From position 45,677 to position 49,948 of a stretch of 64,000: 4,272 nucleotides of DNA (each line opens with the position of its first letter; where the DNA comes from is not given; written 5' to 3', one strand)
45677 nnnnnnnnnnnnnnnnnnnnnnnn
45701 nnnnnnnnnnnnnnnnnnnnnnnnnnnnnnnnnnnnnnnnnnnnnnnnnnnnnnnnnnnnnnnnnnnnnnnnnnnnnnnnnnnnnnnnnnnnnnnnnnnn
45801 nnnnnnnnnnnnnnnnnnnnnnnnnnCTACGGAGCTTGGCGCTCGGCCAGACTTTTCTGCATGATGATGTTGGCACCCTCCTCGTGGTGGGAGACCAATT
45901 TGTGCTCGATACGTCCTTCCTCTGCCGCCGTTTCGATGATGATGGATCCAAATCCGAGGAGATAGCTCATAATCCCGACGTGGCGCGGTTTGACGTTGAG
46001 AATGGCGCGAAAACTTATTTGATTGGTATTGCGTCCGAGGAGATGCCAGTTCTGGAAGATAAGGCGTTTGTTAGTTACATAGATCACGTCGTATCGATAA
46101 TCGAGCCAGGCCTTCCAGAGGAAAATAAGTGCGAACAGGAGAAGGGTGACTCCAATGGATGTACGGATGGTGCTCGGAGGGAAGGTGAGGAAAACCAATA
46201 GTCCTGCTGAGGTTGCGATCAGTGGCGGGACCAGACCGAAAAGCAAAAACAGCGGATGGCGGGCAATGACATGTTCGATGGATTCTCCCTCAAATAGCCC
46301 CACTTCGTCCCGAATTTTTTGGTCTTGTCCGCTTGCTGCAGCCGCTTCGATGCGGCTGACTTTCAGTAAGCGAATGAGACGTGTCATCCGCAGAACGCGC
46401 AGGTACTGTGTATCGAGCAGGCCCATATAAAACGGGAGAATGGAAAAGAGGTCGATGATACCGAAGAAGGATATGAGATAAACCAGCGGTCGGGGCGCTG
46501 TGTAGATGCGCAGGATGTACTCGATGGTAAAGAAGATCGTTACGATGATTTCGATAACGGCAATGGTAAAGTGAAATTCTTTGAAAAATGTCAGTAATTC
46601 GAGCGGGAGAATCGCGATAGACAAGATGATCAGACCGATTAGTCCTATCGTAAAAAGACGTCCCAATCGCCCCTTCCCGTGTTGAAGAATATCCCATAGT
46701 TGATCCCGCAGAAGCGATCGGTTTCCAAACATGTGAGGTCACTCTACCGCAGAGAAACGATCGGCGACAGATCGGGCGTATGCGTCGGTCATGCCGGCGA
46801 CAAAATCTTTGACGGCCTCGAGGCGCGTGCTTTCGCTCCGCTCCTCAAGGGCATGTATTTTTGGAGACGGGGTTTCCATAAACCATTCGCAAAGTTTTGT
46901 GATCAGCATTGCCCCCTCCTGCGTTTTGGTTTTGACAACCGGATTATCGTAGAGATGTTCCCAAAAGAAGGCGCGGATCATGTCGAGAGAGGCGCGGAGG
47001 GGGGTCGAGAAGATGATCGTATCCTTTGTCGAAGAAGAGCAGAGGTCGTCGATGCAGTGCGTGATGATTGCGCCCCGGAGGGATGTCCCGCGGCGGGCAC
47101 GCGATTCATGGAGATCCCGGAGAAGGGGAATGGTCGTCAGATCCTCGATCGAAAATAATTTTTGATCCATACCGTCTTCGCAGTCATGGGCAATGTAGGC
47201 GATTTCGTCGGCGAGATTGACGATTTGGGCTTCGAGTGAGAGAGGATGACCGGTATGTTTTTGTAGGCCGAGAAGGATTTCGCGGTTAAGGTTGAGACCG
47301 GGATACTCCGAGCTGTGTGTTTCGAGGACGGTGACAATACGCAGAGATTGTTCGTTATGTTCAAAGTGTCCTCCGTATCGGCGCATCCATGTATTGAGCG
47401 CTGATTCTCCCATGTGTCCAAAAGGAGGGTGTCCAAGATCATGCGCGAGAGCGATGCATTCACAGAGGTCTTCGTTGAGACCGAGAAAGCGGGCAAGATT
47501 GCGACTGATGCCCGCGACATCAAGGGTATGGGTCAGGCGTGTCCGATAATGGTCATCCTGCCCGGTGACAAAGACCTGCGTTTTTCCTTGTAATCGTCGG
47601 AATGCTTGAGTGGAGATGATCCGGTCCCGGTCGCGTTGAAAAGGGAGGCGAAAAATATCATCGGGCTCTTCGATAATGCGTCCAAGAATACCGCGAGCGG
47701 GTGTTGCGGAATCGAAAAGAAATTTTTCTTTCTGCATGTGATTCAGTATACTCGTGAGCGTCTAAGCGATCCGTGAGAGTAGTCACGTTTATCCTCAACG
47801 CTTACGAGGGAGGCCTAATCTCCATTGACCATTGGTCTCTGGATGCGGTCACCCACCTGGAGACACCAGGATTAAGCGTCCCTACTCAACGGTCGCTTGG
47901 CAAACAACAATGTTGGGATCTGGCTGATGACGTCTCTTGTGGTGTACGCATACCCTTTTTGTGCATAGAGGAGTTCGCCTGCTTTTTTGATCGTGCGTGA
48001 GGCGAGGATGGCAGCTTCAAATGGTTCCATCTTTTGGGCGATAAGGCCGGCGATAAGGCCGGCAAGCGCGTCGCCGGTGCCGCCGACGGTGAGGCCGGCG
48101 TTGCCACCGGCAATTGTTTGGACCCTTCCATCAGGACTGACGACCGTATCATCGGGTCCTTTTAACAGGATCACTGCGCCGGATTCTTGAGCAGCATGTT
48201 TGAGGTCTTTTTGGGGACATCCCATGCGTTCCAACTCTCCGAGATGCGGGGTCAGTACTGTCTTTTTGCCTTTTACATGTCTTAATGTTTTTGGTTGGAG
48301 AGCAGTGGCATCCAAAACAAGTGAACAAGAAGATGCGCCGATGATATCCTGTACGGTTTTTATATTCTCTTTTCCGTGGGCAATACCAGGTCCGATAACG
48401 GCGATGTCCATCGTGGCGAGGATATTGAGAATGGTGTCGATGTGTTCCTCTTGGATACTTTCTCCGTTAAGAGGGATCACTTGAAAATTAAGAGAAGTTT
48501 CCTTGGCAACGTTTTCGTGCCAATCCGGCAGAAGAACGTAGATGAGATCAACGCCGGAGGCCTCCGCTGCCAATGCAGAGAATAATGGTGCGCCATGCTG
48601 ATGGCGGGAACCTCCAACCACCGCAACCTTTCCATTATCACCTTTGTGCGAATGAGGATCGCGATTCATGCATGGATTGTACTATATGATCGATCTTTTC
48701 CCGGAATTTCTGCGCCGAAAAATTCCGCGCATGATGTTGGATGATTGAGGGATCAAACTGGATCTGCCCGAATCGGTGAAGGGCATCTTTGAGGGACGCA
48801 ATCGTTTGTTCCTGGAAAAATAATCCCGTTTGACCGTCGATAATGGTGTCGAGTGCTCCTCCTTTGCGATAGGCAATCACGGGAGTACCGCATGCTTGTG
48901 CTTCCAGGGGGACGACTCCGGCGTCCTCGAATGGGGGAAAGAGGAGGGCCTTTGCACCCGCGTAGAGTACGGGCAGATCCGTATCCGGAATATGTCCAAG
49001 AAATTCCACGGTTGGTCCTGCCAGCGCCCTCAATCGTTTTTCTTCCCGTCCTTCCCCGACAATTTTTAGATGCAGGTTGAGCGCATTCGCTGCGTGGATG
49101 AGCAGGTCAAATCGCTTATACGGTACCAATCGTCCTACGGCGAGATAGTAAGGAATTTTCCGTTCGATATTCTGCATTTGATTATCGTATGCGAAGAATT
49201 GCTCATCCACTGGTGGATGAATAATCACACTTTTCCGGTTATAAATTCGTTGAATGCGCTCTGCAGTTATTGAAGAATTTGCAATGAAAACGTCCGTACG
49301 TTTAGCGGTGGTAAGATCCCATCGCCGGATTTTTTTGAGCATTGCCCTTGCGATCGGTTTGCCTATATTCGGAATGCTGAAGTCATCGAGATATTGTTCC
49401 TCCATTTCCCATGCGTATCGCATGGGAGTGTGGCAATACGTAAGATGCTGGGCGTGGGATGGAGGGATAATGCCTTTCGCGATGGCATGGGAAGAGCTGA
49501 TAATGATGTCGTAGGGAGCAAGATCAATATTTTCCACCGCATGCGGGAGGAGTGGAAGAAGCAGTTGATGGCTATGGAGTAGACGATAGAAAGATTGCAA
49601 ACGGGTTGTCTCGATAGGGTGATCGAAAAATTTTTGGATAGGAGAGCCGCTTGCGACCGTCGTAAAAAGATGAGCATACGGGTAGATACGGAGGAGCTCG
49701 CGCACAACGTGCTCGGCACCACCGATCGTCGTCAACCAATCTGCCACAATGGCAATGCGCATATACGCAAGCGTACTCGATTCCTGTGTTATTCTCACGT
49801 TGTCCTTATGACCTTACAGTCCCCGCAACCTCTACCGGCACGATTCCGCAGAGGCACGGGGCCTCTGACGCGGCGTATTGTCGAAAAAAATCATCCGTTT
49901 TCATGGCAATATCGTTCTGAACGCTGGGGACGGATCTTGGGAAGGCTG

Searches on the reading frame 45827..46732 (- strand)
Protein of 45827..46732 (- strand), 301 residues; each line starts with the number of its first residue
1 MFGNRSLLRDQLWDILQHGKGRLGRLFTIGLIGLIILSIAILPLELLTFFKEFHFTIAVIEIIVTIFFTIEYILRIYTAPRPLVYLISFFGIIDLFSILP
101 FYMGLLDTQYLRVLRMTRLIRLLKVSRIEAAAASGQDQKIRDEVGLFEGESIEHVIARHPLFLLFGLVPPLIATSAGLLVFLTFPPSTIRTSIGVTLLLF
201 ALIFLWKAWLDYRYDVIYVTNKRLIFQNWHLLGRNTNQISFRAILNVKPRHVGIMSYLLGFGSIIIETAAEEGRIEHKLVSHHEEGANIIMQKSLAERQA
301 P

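Call 7: search_protein_families(library=pfam, proteins=[window:45827-46732:-], max_evalue=0.01)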
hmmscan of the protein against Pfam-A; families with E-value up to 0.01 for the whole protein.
window:45827-46732:- (301 aa): 1 family
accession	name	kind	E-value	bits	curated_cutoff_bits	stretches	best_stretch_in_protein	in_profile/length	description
PF00520.37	Ion_trans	-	1.2e-12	48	25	1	25-127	2-110/241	Ion transport protein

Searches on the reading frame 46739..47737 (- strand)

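Call 7: search_protein_families(library=pfam, proteins=[window:46739-47737:-], max_evalue=0.01)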
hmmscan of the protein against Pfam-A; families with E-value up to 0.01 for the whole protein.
window:46739-47737:- (332 aa): 2 families
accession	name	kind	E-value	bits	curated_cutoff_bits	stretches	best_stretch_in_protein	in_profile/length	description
PF01966.28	HD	-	4.1e-15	56.5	22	1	67-180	1-114/116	HD domain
PF13286.11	HD_assoc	-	1e-13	52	22.2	1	242-325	2-89/91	Phosphohydrolase-associated domain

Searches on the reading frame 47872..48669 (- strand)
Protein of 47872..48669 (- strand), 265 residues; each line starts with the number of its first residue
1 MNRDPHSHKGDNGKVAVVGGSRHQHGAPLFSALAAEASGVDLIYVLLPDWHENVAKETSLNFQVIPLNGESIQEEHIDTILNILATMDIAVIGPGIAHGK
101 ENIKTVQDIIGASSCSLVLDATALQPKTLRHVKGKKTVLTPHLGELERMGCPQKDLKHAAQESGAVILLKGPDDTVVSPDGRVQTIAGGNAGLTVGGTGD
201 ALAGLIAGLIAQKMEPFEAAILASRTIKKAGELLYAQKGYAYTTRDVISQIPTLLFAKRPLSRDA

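Call 7: search_protein_families(library=pfam, proteins=[window:47872-48669:-], max_evalue=0.01)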
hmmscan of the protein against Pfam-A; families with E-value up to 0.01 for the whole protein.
window:47872-48669:- (265 aa): 3 families
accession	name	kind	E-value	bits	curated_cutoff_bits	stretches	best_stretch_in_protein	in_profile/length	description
PF01256.23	Carb_kinase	-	3.7e-45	154.7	27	1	15-252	1-241/242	NAD(P)H-hydrate dehydratase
PF02110.20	HK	-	7.1e-05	22.7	27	1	154-238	142-226/247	Hydroxyethylthiazole kinase family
PF08543.17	Phos_pyr_kin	-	0.00016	21.6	27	1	73-230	44-231/246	Phosphomethylpyrimidine kinase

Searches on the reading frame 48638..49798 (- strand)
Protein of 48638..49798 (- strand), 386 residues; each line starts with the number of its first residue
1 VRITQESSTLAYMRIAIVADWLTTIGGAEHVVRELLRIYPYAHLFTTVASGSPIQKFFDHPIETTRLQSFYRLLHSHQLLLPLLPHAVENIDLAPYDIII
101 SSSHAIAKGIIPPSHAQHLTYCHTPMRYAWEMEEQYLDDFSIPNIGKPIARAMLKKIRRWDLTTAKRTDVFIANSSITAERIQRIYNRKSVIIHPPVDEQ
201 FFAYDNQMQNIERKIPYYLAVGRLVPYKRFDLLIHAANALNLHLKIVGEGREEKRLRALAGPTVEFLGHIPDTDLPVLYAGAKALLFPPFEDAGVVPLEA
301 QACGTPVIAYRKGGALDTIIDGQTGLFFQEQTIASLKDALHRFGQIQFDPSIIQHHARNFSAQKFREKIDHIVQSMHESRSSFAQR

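Call 106: search_protein_families(library=pfam, proteins=[window:48638-49798:-], max_evalue=0.00001)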
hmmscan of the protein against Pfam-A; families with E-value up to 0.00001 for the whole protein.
window:48638-49798:- (386 aa): 3 families
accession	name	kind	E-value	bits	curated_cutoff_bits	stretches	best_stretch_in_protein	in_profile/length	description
PF00534.26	Glycos_transf_1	-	5.3e-28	98.1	26.4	1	210-343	10-155/172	Glycosyl transferases group 1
PF13692.12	Glyco_trans_1_4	-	5.4e-23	82.3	27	1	217-342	3-138/142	Glycosyl transferases group 1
PF13439.12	Glyco_transf_4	-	7.5e-10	39.5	28.5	1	25-200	1-169/170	Glycosyltransferase Family 4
